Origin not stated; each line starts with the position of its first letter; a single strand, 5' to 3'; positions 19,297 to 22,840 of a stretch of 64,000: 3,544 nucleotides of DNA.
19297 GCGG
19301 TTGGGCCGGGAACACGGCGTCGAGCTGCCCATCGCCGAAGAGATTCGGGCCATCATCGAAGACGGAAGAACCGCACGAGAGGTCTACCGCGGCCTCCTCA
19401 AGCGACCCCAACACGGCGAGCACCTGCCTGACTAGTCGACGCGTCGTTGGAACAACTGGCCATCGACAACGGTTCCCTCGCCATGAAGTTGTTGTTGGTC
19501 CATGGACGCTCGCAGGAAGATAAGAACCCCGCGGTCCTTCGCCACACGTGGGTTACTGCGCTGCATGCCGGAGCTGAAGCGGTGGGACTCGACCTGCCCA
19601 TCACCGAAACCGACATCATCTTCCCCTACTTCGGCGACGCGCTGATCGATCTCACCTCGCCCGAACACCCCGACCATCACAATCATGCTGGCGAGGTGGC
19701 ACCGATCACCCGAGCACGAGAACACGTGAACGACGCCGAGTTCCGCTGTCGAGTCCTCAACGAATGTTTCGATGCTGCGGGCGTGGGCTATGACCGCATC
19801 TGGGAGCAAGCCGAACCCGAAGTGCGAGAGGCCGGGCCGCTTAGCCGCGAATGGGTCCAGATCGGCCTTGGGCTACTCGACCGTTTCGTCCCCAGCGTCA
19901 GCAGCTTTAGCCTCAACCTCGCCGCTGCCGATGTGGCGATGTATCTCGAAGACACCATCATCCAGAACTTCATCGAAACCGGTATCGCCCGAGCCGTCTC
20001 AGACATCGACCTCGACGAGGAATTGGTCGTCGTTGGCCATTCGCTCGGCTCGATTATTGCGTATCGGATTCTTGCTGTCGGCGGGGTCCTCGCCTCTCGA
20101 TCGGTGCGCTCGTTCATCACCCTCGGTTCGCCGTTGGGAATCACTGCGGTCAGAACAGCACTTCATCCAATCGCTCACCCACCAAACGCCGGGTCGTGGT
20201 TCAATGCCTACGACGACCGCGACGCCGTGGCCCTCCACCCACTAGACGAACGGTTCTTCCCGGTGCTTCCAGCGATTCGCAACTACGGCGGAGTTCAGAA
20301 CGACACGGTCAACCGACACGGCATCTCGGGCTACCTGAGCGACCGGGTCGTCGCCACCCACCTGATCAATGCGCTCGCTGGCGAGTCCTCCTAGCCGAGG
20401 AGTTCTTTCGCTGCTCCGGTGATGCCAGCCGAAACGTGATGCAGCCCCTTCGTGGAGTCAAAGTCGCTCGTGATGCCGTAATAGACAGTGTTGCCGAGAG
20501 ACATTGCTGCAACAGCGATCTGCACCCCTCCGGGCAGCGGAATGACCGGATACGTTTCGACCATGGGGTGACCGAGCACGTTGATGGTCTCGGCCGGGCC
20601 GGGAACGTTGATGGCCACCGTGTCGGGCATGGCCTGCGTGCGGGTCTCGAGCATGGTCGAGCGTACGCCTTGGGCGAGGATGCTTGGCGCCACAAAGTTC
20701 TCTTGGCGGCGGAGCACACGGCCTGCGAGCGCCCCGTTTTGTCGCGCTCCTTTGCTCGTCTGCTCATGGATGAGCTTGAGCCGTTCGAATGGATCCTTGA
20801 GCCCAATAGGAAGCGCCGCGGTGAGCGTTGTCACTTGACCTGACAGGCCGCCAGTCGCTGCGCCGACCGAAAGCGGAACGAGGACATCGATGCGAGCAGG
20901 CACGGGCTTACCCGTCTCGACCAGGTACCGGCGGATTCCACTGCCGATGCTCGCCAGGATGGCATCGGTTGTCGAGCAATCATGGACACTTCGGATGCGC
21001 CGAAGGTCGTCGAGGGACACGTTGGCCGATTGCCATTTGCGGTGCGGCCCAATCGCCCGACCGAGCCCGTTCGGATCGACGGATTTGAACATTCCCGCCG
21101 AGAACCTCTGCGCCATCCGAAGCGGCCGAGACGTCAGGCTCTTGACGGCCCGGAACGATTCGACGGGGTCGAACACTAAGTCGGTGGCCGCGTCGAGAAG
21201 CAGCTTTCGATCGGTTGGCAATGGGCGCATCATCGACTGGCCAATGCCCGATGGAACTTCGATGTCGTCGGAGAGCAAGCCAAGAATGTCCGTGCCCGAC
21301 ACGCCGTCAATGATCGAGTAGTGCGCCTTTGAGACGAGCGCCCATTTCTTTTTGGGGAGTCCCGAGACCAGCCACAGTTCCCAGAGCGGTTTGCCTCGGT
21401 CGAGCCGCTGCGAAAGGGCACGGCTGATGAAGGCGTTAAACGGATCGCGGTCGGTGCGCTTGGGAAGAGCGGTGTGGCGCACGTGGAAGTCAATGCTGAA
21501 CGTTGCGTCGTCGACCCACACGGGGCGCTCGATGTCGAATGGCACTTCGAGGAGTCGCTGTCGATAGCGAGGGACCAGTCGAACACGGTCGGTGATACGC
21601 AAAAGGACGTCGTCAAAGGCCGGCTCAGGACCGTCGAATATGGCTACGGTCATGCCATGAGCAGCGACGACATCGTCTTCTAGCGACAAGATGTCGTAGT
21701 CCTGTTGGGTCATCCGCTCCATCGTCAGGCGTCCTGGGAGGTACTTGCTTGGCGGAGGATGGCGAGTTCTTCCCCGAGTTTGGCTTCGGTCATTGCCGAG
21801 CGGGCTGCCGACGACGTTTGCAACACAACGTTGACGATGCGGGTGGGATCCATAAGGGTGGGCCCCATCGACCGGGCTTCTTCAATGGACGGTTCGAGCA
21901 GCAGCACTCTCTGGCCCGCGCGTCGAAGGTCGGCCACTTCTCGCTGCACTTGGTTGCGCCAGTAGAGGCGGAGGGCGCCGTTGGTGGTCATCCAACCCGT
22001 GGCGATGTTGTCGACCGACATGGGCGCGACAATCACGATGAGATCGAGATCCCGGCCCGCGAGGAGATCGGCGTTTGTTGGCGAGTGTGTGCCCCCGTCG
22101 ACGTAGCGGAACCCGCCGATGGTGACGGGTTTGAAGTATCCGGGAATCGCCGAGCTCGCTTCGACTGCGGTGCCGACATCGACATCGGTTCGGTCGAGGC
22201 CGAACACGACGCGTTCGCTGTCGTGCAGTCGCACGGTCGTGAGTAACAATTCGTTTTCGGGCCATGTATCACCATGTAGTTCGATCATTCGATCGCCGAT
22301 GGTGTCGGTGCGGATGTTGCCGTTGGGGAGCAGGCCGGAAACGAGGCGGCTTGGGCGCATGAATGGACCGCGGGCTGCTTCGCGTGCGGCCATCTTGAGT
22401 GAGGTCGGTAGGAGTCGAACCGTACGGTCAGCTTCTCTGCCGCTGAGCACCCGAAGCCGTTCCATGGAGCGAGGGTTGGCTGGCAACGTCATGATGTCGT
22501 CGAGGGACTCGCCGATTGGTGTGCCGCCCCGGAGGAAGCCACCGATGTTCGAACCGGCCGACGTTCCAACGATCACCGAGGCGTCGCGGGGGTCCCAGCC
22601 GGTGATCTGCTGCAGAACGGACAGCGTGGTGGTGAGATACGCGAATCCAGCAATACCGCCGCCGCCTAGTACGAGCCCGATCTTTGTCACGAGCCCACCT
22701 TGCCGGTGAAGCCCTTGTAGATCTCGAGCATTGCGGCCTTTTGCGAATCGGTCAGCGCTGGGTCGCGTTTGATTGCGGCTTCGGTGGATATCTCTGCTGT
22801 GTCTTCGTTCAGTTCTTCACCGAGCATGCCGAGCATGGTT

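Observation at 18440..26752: Self-contained neutral-lipid (TAG/wax-ester) module: precursor supply, acylation, two WS/DGATs, two lipases, a coat-like protein and a regulator in one tight block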

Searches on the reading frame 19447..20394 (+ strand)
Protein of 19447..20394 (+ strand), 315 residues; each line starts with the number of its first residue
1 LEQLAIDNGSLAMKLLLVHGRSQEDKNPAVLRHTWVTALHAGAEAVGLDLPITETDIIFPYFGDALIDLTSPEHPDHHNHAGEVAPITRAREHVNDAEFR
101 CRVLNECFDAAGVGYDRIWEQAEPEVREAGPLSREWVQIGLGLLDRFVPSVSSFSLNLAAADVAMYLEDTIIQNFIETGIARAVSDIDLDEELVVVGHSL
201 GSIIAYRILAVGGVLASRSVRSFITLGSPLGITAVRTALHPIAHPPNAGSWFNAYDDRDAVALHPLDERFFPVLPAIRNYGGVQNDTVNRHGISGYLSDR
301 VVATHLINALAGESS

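Call 4: search_protein_families(library=pfam, proteins=[window:19447-20394:+], max_evalue=0.01)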
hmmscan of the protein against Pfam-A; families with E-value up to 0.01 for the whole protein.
window:19447-20394:+ (315 aa): 2 families
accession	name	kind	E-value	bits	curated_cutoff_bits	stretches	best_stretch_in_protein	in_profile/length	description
PF07819.20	PGAP1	-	8.1e-05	22.9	24.3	1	174-235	70-134/233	PGAP1-like alpha/beta domain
PF12697.13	Abhydrolase_6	-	0.00033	21.8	26.3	1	173-264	55-132/217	Alpha/beta hydrolase family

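Call 5: search_protein_families(library=ncbifam, proteins=[window:19447-20394:+], max_evalue=0.01)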
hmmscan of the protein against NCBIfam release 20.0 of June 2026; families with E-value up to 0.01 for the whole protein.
window:19447-20394:+ (315 aa): 0 families

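Call 48: search_solved_structures(query=window:19447-20394:+, max_evalue=1)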
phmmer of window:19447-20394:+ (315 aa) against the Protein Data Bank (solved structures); distinct sequences matched with E-value up to 1: 0.

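Call 85: find_homologous_proteins(query=window:19483-20394:+, max_evalue=0.00001)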
Query window:19483-20394:+ (303 aa): 681 proteins with E <= 0.00001 among 7663 candidates; the best 120 are listed.
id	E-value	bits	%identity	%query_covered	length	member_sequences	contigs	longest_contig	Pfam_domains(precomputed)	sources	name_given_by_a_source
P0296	8.8e-200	680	100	100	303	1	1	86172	-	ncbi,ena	-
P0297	4.8e-164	563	80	99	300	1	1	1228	-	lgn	-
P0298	5.3e-163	560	80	100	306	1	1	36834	-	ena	-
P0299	1.9e-161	555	82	99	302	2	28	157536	-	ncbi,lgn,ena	-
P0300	2.9e-145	501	74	99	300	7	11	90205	-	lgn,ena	-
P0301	2.5e-132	459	68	99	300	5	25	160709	-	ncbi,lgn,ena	-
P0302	7.8e-122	425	63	100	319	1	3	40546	PF07819.20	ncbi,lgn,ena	-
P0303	8.9e-108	378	61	99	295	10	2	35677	PF12697.14,PF07819.20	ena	-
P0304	2.5e-106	374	59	98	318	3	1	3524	PF07819.20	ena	-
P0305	1.9e-103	364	57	100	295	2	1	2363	PF07819.20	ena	-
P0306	1.2e-100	355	56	98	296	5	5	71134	PF07819.20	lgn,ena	-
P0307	5.7e-97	343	54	99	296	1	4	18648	PF12697.14,PF07819.20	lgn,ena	-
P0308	5.0e-95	336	54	98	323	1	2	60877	PF12697.14,PF07819.20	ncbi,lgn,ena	-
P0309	1.5e-94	335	56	99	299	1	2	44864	PF07819.20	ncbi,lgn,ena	-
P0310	4.5e-93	330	56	98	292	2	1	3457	PF07819.20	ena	-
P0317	7.4e-76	274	48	98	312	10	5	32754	PF07819.20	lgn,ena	-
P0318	2.7e-73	265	49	93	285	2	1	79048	PF07819.20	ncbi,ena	-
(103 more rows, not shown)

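Call 89: search_protein_families(library=padloc, proteins=[window:19483-20394:+], max_evalue=0.001)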
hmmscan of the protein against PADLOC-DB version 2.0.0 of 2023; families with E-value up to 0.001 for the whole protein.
window:19483-20394:+ (303 aa): 0 families

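Call 92: predict_structure(alignment_id=A5)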
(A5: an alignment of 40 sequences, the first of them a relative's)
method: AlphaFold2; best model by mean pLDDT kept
length: 303 residues; sequences in the alignment: 40
mean_pLDDT: 82.5   pTM: 0.81
mean pLDDT of the five models: 82.5, 80.0, 79.9, 77.6, 76.6
residues with pLDDT >= 90: 156; 70-90: 71; 50-70: 61; < 50: 15
segments of 3 or more residues with pLDDT < 50: 85-88, 109-117
pLDDT, mean of each block of 10 residues (from residue 1): 90 81 95 97 95 82 57 79 50 58 53 44 59 66 74 88 93 94 97 93 90 96 91 97 89 93 97 90 96 97 63
secondary structure, 60 per line:
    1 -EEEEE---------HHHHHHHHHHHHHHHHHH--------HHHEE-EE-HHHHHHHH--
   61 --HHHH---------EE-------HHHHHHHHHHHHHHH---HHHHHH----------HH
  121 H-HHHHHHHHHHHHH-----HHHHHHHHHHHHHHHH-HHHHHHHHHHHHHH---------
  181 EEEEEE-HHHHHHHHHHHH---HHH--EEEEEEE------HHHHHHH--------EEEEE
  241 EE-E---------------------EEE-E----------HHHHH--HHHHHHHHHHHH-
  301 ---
elements in order: E2-6 H16-33 H51-58 H63-66 H85-99 H103-108 H123-135 H141-156 H158-171 E181-186 H188-199 E208-214 H221-227 E236-242 E266-268 H281-285 H288-299

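Call 94: fold_search(model_id=the predicted structure, library=pdb)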
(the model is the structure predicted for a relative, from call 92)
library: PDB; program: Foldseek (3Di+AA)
matches with E <= 10: 673; with E <= 0.001: 3
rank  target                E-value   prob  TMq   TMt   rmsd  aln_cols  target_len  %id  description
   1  9c37                  3.6e-04  0.99  0.38  0.37  13.3       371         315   13  Nir2 NirD domain dimer (released 2026-03-18)
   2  2zyr_B                3.8e-04  1.00  0.38  0.27  13.4       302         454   12  A. Fulgidus lipase with fatty acid fragment and magnesium (released 2009-06-16)
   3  9c38                  6.2e-04  0.99  0.40  0.39  12.4       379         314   14  Nir1 NirD domain dimer (released 2025-08-27)
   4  2zyh_A                3.0e-03  1.00  0.40  0.28  13.5       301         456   10  mutant A. Fulgidus lipase S136A complexed with fatty acid fragment (released 2009-06-16)
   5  3qmm_A                3.2e-03  1.00  0.31  0.48   4.8       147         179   17  Structure of 6B, a thermostable mutant of Bacillus subtilis lipase obtained through directed evolution (released 2011-10-05)
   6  2pbl_A                3.2e-03  0.99  0.29  0.32   6.1       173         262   12  Crystal structure of a putative thioesterase (tm1040_2492) from silicibacter sp. tm1040 at 1.79 A resolution (released 2007-04-17)
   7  1t2n                  3.2e-03  0.98  0.31  0.48  11.6       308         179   12  Structure of a thermostable triple mutant of Bacillus subtilis lipase obtained through directed evolution (released 2004-11-23)
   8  3d2a                  4.0e-03  1.00  0.34  0.53  12.6       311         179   10  Structure of 1-17A4, a thermostable mutant of Bacillus subtilis lipase obtained through directed evolution (released 2008-06-03)
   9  6nkc_A                4.5e-03  1.00  0.34  0.55  15.0       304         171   11  Crystal Structure of the Lipase Lip_vut1 from Goat Rumen metagenome. (released 2020-01-22)
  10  6nkc_B                5.1e-03  1.00  0.36  0.58  12.7       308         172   11  Crystal Structure of the Lipase Lip_vut1 from Goat Rumen metagenome. (released 2020-01-22)
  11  3d2c_A                5.1e-03  1.00  0.32  0.49   4.4       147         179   16  Structure of 4D3, a thermostable mutant of Bacillus subtilis lipase obtained through directed evolution (released 2008-06-03)
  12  1i6w_A                6.8e-03  0.99  0.34  0.52  12.4       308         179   10  THE CRYSTAL STRUCTURE OF BACILLUS SUBTILIS LIPASE: A MINIMAL ALPHA/BETA HYDROLASE ENZYME (released 2001-05-23)
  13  7r25                  7.3e-03  1.00  0.31  0.48   4.8       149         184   15  Bacillus pumilus Lipase A (released 2022-05-25)
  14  1isp                  1.1e-02  0.99  0.31  0.49   4.8       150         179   18  Crystal structure of Bacillus subtilis lipase at 1.3A resolution (released 2002-12-19)
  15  2zys                  1.1e-02  0.98  0.38  0.27  11.2       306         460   12  A. Fulgidus lipase with fatty acid fragment and chloride (released 2009-06-16)
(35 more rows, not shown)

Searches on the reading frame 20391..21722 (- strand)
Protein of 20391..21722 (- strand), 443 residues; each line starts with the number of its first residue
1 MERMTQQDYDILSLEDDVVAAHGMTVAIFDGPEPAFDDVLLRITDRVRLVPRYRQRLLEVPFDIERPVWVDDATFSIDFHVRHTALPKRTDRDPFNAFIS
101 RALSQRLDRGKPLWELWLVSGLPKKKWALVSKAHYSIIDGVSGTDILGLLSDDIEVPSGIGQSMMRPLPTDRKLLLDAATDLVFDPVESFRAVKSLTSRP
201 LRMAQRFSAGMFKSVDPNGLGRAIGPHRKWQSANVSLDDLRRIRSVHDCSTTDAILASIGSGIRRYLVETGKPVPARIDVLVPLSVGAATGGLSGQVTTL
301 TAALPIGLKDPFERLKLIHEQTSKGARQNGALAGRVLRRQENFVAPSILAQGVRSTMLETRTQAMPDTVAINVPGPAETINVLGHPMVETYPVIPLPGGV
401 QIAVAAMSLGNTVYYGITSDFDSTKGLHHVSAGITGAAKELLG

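Call 4: search_protein_families(library=pfam, proteins=[window:20391-21722:-], max_evalue=0.01)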
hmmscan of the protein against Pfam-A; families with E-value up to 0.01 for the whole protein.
window:20391-21722:- (443 aa): 2 families
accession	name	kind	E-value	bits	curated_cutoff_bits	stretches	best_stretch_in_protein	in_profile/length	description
PF03007.21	WS_DGAT_cat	-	4.7e-43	148.3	23.6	1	4-254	1-262/263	Wax ester synthase/diacylglycerol acyltransferase catalytic domain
PF06974.18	WS_DGAT_C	-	1.2e-14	55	20.7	1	296-436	4-139/145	WS/DGAT C-terminal domain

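Call 5: search_protein_families(library=ncbifam, proteins=[window:20391-21722:-], max_evalue=0.01)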
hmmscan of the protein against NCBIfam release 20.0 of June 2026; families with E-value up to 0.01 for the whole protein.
window:20391-21722:- (443 aa): 1 family
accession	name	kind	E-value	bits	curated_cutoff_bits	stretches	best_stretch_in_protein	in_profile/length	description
TIGR02946.1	acyl_WS_DGAT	subfamily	4.1e-85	286.4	309.95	1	4-442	1-450/453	wax ester/triacylglycerol synthase family O-acyltransferase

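Call 47: search_solved_structures(query=window:20391-21722:-, max_evalue=0.001, show_alignments=1)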
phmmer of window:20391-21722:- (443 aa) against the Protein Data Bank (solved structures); distinct sequences matched with E-value up to 0.001: 2.
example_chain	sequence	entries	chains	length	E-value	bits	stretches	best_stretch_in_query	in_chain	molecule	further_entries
7nxg_A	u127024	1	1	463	5.6e-23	84.8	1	8-400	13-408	O-acyltransferase WSD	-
6chj_A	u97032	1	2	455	1.2e-22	83.7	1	19-146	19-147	Diacylglycerol O-acyltransferase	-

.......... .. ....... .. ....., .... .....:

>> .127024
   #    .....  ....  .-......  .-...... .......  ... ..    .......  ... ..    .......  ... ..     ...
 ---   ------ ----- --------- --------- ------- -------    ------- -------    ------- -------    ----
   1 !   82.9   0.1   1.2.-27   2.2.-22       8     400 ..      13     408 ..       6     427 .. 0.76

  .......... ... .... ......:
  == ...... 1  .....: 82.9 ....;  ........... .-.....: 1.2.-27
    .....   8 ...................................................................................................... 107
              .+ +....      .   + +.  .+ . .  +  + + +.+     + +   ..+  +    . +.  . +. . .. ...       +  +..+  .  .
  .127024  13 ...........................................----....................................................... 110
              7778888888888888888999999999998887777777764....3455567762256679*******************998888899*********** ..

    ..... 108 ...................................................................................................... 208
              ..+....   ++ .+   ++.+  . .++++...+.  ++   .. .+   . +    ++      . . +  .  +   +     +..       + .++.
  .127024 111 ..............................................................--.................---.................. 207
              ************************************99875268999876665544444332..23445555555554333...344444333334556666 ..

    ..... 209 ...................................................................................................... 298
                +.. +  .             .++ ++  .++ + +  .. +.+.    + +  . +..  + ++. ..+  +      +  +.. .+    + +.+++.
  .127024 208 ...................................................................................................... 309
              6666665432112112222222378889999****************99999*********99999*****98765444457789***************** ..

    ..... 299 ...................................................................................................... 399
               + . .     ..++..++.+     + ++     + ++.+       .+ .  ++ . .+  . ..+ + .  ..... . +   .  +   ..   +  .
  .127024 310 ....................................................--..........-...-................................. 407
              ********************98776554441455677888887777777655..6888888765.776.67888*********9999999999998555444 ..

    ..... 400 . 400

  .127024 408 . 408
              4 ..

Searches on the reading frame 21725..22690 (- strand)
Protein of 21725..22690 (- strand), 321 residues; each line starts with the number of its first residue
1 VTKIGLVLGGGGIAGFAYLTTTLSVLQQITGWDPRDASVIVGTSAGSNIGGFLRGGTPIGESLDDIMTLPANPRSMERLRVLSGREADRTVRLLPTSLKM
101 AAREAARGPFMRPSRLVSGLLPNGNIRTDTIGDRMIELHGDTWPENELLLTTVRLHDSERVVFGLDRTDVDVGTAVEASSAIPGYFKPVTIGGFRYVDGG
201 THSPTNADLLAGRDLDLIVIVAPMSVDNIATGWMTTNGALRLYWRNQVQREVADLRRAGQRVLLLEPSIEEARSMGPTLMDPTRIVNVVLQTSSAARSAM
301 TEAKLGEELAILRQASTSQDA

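Call 4: search_protein_families(library=pfam, proteins=[window:21725-22690:-], max_evalue=0.01)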
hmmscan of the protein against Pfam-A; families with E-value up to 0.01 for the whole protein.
window:21725-22690:- (321 aa): 1 family
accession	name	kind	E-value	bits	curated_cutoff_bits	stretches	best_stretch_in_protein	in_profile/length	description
PF01734.28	Patatin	-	1.4e-15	58.4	27.7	1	6-210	1-190/191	Patatin-like phospholipase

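Call 5: search_protein_families(library=ncbifam, proteins=[window:21725-22690:-], max_evalue=0.01)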
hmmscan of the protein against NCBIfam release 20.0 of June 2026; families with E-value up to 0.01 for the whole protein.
window:21725-22690:- (321 aa): 2 families
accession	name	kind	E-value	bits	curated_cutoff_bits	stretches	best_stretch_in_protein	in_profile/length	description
NF007623.0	PRK10279.1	equivalog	8.8e-05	21.8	272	1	168-220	125-177/301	patatin-like phospholipase RssA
NF043045.1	T4SS_VpdC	equivalog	0.0058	14.7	1000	1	146-203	441-499/880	Dot/Icm T4SS effector VpdC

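Call 49: search_solved_structures(query=window:21725-22690:-, max_evalue=0.01)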
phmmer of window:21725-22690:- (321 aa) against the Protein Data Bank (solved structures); distinct sequences matched with E-value up to 0.01: 1.
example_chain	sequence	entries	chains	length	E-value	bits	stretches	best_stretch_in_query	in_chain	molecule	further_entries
5fqu_A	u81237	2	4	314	1.1e-05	28.1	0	172-257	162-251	PATATIN-LIKE PROTEIN, PLPD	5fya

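Call 89: search_protein_families(library=padloc, proteins=[window:21725-22690:-], max_evalue=0.001)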
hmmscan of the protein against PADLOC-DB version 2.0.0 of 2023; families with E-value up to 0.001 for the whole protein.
window:21725-22690:- (321 aa): 0 families
